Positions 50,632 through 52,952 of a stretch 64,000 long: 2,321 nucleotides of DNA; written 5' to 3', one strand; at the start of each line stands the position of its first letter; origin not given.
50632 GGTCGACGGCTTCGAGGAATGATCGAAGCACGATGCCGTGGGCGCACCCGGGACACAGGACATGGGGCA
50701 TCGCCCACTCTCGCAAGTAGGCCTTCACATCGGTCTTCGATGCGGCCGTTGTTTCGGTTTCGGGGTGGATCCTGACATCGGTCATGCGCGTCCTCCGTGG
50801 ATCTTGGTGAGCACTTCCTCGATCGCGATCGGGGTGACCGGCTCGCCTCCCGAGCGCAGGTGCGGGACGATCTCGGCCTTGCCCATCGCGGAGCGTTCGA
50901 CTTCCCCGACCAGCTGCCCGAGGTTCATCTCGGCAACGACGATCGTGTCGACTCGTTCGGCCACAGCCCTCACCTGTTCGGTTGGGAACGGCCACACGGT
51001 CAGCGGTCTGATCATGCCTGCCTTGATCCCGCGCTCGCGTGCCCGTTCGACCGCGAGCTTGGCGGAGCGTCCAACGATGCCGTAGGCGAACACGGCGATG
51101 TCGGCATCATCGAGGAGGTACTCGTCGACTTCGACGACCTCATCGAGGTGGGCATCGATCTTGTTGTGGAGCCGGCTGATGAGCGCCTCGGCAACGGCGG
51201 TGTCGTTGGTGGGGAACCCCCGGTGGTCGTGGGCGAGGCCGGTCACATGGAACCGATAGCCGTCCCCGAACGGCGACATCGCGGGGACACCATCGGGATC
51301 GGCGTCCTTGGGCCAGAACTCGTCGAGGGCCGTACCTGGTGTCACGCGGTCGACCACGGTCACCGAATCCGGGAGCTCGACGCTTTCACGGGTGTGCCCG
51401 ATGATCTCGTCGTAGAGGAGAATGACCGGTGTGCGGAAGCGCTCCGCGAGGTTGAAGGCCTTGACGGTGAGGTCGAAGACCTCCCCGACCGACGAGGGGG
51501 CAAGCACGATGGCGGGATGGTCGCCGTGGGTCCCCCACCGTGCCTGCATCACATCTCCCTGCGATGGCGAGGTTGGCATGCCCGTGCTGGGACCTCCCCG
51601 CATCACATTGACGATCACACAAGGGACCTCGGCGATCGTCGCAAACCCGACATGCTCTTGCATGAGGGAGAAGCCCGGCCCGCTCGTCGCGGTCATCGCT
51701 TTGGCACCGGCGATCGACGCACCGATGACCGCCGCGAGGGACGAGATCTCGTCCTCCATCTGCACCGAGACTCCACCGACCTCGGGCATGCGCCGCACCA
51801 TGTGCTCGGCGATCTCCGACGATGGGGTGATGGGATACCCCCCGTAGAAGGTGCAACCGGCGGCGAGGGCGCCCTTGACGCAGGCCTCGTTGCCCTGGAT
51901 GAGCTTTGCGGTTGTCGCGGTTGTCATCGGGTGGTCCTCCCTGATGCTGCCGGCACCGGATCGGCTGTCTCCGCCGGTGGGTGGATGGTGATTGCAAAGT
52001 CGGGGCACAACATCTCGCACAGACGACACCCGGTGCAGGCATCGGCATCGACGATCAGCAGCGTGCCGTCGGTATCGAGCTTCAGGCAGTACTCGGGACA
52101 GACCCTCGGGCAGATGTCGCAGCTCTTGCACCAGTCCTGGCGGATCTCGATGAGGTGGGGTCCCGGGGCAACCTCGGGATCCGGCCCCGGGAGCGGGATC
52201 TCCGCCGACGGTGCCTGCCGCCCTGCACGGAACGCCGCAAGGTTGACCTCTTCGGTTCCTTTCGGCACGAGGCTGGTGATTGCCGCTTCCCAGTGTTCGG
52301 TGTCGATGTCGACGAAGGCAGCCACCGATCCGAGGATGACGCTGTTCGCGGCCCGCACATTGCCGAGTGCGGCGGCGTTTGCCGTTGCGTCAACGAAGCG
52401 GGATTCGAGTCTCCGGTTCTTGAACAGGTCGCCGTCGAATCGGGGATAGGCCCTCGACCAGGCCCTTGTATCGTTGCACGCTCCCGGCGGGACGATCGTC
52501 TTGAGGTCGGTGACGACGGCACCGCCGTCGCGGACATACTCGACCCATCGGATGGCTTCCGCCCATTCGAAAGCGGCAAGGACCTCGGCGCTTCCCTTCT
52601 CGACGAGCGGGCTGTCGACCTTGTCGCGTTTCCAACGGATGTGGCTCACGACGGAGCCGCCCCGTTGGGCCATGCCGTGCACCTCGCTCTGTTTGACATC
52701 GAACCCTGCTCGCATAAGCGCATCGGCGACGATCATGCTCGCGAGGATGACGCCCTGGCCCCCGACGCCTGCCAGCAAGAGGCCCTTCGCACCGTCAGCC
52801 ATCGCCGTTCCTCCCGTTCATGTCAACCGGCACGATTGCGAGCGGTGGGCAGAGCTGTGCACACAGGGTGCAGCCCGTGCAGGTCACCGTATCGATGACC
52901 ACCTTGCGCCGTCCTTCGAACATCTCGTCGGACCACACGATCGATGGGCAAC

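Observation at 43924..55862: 12-gene minus-strand operon combining IorAB, a second three-subunit OFOR, a LeuA-like lyase/synthase, LeuCD-like dehydratase, CoA-transferase, hydratase and SDR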

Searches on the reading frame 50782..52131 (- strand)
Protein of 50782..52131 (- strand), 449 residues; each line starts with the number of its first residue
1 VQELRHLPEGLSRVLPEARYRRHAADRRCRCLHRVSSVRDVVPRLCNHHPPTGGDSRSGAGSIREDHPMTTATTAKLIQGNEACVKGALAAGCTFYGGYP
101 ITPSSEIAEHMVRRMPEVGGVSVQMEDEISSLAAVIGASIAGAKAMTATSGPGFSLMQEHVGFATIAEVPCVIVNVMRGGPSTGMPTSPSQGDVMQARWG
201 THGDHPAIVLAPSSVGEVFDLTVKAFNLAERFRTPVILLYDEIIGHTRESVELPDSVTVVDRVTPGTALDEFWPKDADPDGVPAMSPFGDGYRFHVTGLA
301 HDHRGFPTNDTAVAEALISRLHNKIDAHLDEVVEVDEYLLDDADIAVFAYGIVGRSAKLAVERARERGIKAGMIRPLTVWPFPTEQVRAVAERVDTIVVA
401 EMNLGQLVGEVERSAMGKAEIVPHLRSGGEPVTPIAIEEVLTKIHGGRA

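Call 4: search_protein_families(library=pfam, proteins=[window:50782-52131:-])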
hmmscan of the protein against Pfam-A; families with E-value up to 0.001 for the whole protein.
window:50782-52131:- (449 aa): 3 families
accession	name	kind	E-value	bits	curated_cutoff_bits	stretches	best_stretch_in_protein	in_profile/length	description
PF01855.24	POR_N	-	3.2e-69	233.6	27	1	87-312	2-222/231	Pyruvate flavodoxin/ferredoxin oxidoreductase, thiamine diP-bdg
PF17147.9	PFOR_II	-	3.1e-21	76.1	27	1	343-434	1-99/102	Pyruvate:ferredoxin oxidoreductase core domain II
PF02780.25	Transketolase_C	-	2.5e-05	24.6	25.9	1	341-401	8-68/124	Transketolase, C-terminal domain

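Call 8: search_protein_families(library=ncbifam, proteins=[window:50782-51927:-], max_evalue=0.00001)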
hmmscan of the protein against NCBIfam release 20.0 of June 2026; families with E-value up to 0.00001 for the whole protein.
window:50782-51927:- (381 aa): 13 families
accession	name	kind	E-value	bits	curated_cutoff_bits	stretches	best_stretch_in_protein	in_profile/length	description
NF006412.0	PRK08659.1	equivalog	9.6e-170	564.8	411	1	5-375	3-375/378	2-oxoacid:acceptor oxidoreductase subunit alpha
NF007206.0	PRK09627.1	equivalog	1.1e-128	429.3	579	1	11-373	7-372/375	2-oxoglutarate synthase subunit alpha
TIGR03710.1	OAFO_sf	subfamily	6.1e-109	365.1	482.75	1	5-371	191-559/561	2-oxoacid:acceptor oxidoreductase subunit alpha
NF005507.0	PRK07119.1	subfamily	5.7e-96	321.4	399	2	7-188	4-185/352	3-methyl-2-oxobutanoate dehydrogenase subunit VorB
NF041170.1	Oxoac_fdxalpha_Archa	equivalog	3.6e-71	240.4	800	1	8-351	236-597/636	2-oxoacid:ferredoxin oxidoreductase subunit alpha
NF040682.1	PorA_Arch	equivalog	2.4e-31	109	550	1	7-336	3-322/387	pyruvate synthase subunit PorA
NF006232.0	PRK08366.1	equivalog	2.8e-28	98.7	646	1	6-336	6-325/394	2-ketoisovalerate ferredoxin oxidoreductase subunit alpha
NF045764.1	PhenlGlyoxDHPadG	equivalog_domain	4.3e-28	97.9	700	1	10-333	5-326/398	NADH-dependent phenylglyoxylate dehydrogenase subunit alpha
NF006233.0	PRK08367.1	equivalog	4.2e-27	95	625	1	8-338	5-325/394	pyruvate ferredoxin oxidoreductase subunit alpha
NF007201.0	PRK09622.1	equivalog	1.5e-26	93.2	590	1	11-331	14-324/405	2-oxoacid:ferredoxin oxidoreductase subunit alpha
TIGR03336.1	IOR_alpha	equivalog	3.8e-21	75.1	650.9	1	8-189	3-178/595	indolepyruvate ferredoxin oxidoreductase subunit alpha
NF045791.1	OxalOxredalpha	equivalog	4.1e-14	52.4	500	1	6-333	3-320/395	oxalate oxidoreductase subunit alpha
TIGR02176.1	pyruv_ox_red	equivalog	2.4e-08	32.3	911.35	1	9-331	3-322/1167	pyruvate:ferredoxin (flavodoxin) oxidoreductase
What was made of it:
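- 50782..51927 (-): Alpha subunit of the second OFOR. The next best family is 2-oxoglutarate synthase alpha (429 against 579, call 8).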

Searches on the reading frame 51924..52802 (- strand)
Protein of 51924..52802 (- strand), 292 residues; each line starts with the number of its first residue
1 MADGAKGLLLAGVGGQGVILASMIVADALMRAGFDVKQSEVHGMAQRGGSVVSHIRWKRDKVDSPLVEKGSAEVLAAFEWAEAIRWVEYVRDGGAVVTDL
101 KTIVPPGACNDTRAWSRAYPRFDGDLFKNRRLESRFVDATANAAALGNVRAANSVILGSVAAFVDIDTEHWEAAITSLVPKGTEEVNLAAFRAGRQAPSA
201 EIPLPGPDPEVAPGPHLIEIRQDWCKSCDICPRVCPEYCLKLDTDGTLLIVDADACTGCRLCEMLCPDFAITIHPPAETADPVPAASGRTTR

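Call 4: search_protein_families(library=pfam, proteins=[window:51924-52802:-])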
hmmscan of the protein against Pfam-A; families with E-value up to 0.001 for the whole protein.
window:51924-52802:- (292 aa): 8 families
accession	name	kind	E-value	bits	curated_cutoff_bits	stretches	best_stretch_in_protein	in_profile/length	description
PF01558.24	POR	-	8.3e-32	111.2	27.4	1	14-196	1-173/173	Pyruvate ferredoxin/flavodoxin oxidoreductase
PF00037.32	Fer4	-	3.3e-06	27.1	21.1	1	250-272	2-24/24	4Fe-4S binding domain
PF14697.11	Fer4_21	-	3.8e-06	27.4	35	1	220-271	3-57/59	4Fe-4S dicluster domain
PF12797.12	Fer4_2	-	1.3e-05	25.3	24.5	1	250-267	4-21/22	4Fe-4S binding domain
PF12838.12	Fer4_7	-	2.7e-05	25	27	1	225-267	2-49/52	4Fe-4S dicluster domain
PF12837.12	Fer4_6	-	9.4e-05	22.6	25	1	251-267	4-20/24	4Fe-4S binding domain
PF13187.11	Fer4_9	-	0.00038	20.9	27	1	225-268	2-49/52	4Fe-4S dicluster domain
PF13484.11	Fer4_16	-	0.0007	20.8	30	0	223-236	51-64/66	4Fe-4S double cluster binding domain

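Call 8: search_protein_families(library=ncbifam, proteins=[window:51924-52802:-], max_evalue=0.00001)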
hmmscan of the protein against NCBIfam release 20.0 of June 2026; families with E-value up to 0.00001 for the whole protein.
window:51924-52802:- (292 aa): 31 families (the best 25 are shown)
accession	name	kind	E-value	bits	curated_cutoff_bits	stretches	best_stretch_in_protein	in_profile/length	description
NF005322.0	PRK06853.1-2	equivalog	4e-57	193.2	237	1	6-198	6-193/197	indolepyruvate oxidoreductase subunit beta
NF005325.0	PRK06853.1-5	equivalog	1.5e-55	187.9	230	1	7-197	5-190/192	indolepyruvate oxidoreductase subunit beta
NF005323.0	PRK06853.1-3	equivalog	1.6e-42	145.7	238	1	8-197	9-194/197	indolepyruvate oxidoreductase subunit beta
TIGR03334.1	IOR_beta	equivalog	4.2e-40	137.7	205.8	1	8-196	3-189/189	indolepyruvate ferredoxin oxidoreductase subunit beta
NF005324.0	PRK06853.1-4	equivalog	7.4e-36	123.9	222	1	7-198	4-189/196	indolepyruvate oxidoreductase subunit beta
NF004917.0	PRK06274.1-3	equivalog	2.1e-30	106.1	284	1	8-194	5-189/203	indolepyruvate oxidoreductase subunit beta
NF005326.0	PRK06853.1-6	equivalog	1.9e-29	102.9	348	1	8-197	6-195/202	indolepyruvate oxidoreductase subunit beta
NF004918.0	PRK06274.1-4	equivalog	3.1e-28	98.9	278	1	9-193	6-187/202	indolepyruvate oxidoreductase subunit beta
NF005328.0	PRK06853.2-2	equivalog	1.9e-24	86.4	240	1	8-196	6-181/192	indolepyruvate oxidoreductase subunit beta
NF004916.0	PRK06274.1-2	equivalog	2.4e-24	86.4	227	1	6-102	3-97/178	indolepyruvate oxidoreductase subunit beta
NF005329.0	PRK06853.2-4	equivalog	2.5e-19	70.1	267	1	8-97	4-98/175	indolepyruvate oxidoreductase subunit beta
NF005327.0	PRK06853.2-1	equivalog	1.2e-18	67.7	242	1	8-168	6-161/194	indolepyruvate oxidoreductase subunit beta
NF004915.0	PRK06274.1-1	equivalog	2.9e-18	66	274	1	8-92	5-88/194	indolepyruvate oxidoreductase subunit beta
NF006323.0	PRK08537.1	equivalog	9.1e-18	64.2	235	1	6-196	3-176/181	2-oxoacid:ferredoxin oxidoreductase subunit gamma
NF006211.0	PRK08338.1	equivalog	2.2e-15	56.5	239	1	10-79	5-72/170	2-oxoacid:ferredoxin oxidoreductase subunit gamma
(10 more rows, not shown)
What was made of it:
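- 51924..52802 (-): IorB fused to a delta-subunit-like 2x[4Fe-4S] ferredoxin domain. Residues 14-196 hit the POR domain and residues 220-273 hit Fer4, OorD and PorD models (calls 4 and 8).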

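Call 67: find_homologous_proteins(query=window:51924-52802:-, max_evalue=1e-10)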
Query window:51924-52802:- (292 aa): 6428 proteins with E <= 1e-10 among 8000 candidates; the best 120 are listed.
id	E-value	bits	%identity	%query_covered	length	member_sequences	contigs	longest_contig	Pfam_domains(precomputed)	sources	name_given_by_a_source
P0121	7.7e-195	664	100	100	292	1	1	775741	PF01558.26,PF14697.12,PF12797.13,PF00037.33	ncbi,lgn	ncbi:MAG: 2-oxoacid:acceptor oxidoreductase family protein [Acidimicrobiia bacterium]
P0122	1.1e-151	522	80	99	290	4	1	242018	PF01558.26,PF14697.12,PF12797.13,PF00037.33,PF12838.13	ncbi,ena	-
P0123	4.0e-145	501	77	99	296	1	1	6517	PF01558.26,PF14697.12,PF12797.13,PF12837.13,PF00037.33,PF13484.12,PF12838.13,PF13237.12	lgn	-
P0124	3.7e-141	488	76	96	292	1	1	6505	PF01558.26,PF14697.12,PF12797.13,PF00037.33,PF13484.12,PF12838.13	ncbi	-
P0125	4.4e-141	488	76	95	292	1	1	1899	PF01558.26,PF14697.12,PF12797.13,PF00037.33,PF13484.12,PF12838.13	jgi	jgi:indolepyruvate ferredoxin oxidoreductase, beta subunit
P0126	5.3e-141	487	76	96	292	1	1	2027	PF01558.26,PF14697.12,PF12797.13,PF00037.33,PF13484.12,PF12838.13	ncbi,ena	-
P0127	5.9e-141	487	76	96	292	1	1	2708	PF01558.26,PF14697.12,PF12797.13,PF00037.33,PF13484.12,PF12838.13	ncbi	ncbi:MAG: 2-oxoacid:acceptor oxidoreductase family protein [Acidimicrobiia bacterium]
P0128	1.3e-140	486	76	96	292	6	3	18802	PF01558.26,PF14697.12,PF12797.13,PF00037.33,PF13484.12,PF12838.13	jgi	-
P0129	1.3e-140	486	75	100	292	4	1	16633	PF01558.26,PF14697.12,PF12797.13,PF00037.33,PF13484.12,PF12838.13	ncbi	ncbi:MAG: 2-oxoacid:acceptor oxidoreductase family protein [Acidimicrobiia bacterium]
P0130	1.4e-140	486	76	96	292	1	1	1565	PF01558.26,PF14697.12,PF12797.13,PF00037.33,PF13484.12,PF12838.13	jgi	jgi:indolepyruvate ferredoxin oxidoreductase beta subunit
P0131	1.7e-140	486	76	96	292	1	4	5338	PF01558.26,PF14697.12,PF12797.13,PF00037.33,PF13484.12,PF12838.13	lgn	-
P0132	2.4e-140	485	76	96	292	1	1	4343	PF01558.26,PF14697.12,PF12797.13,PF00037.33,PF13484.12,PF12838.13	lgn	-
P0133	5.5e-140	484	74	100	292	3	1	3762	PF01558.26,PF14697.12,PF12797.13,PF00037.33,PF13484.12,PF12838.13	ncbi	-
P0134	5.8e-140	484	75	96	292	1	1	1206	PF01558.26,PF14697.12,PF12797.13,PF00037.33,PF13484.12,PF12838.13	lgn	-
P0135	1.3e-139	483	74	100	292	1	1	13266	PF01558.26,PF14697.12,PF12797.13,PF12837.13,PF00037.33,PF13484.12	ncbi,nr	ncbi:MAG: hypothetical protein BMS9Abin12_2006 [Acidimicrobiia bacterium]|nr:MAG: hypothetical prote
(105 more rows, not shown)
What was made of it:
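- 51924..52802 (-): The fusion is kept in more than 120 protein clusters of about 290 aa (call 67).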
